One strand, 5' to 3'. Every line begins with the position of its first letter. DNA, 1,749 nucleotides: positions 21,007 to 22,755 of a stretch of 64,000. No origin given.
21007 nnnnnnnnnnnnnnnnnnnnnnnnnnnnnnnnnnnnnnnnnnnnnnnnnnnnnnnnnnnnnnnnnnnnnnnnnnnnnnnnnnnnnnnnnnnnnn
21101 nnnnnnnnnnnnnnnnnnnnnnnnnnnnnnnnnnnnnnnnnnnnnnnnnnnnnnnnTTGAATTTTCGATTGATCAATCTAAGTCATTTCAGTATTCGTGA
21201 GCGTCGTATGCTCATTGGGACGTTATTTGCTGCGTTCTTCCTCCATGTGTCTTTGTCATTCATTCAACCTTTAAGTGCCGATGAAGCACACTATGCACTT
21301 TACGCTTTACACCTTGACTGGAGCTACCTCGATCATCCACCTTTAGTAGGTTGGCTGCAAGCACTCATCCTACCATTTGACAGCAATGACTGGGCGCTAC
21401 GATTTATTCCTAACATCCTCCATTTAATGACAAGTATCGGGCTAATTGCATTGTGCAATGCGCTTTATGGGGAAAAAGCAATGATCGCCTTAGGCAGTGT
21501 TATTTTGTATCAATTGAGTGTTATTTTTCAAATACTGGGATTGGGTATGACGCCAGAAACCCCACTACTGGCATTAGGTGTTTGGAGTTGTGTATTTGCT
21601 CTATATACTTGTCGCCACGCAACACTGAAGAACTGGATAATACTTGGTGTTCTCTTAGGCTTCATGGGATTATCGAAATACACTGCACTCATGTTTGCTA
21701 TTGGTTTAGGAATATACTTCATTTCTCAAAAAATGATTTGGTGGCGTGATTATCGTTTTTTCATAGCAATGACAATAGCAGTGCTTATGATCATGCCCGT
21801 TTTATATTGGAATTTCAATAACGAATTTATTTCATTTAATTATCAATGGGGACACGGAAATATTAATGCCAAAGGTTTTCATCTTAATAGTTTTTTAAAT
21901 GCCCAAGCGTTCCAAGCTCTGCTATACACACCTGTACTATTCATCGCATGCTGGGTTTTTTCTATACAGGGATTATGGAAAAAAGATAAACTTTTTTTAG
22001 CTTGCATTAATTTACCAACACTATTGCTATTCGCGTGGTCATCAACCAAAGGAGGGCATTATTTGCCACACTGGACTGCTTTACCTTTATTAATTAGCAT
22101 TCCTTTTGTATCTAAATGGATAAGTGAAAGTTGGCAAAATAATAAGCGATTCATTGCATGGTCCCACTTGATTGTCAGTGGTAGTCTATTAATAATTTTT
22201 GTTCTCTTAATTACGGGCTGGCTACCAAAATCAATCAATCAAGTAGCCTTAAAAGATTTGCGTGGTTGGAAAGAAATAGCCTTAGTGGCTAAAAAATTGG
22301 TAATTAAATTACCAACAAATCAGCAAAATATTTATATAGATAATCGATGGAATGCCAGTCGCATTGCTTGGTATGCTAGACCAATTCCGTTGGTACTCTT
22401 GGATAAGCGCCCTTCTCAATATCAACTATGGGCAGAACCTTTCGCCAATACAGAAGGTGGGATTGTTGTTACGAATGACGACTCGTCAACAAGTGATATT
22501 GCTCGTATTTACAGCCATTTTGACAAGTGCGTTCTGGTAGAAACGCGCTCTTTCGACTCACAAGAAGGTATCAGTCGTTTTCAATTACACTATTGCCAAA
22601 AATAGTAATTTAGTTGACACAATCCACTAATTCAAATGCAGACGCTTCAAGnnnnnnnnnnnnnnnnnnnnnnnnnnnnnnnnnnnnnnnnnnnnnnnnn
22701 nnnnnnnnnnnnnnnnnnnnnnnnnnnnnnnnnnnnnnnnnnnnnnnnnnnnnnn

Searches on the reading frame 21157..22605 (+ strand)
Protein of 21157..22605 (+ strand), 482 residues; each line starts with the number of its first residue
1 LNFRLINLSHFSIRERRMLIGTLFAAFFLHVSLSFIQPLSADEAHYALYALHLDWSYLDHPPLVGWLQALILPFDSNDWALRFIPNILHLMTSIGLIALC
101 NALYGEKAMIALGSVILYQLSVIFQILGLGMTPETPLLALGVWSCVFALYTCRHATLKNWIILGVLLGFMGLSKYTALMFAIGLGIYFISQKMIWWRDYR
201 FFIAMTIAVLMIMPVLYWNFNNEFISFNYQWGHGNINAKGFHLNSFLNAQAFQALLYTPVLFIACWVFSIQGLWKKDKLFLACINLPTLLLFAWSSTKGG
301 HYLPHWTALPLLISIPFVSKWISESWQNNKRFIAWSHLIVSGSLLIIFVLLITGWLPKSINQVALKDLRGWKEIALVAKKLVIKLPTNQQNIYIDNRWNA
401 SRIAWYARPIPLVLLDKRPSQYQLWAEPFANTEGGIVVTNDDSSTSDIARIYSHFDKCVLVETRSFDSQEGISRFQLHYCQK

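Call 9: search_protein_families(library=pfam, proteins=[window:21157-22605:+], max_evalue=0.001)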
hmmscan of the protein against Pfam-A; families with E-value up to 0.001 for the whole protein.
window:21157-22605:+ (482 aa): 1 family
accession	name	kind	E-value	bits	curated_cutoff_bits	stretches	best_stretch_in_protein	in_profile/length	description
PF13231.12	PMT_2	-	4.6e-23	82.6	26.1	1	59-218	1-160/160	Dolichyl-phosphate-mannose-protein mannosyltransferase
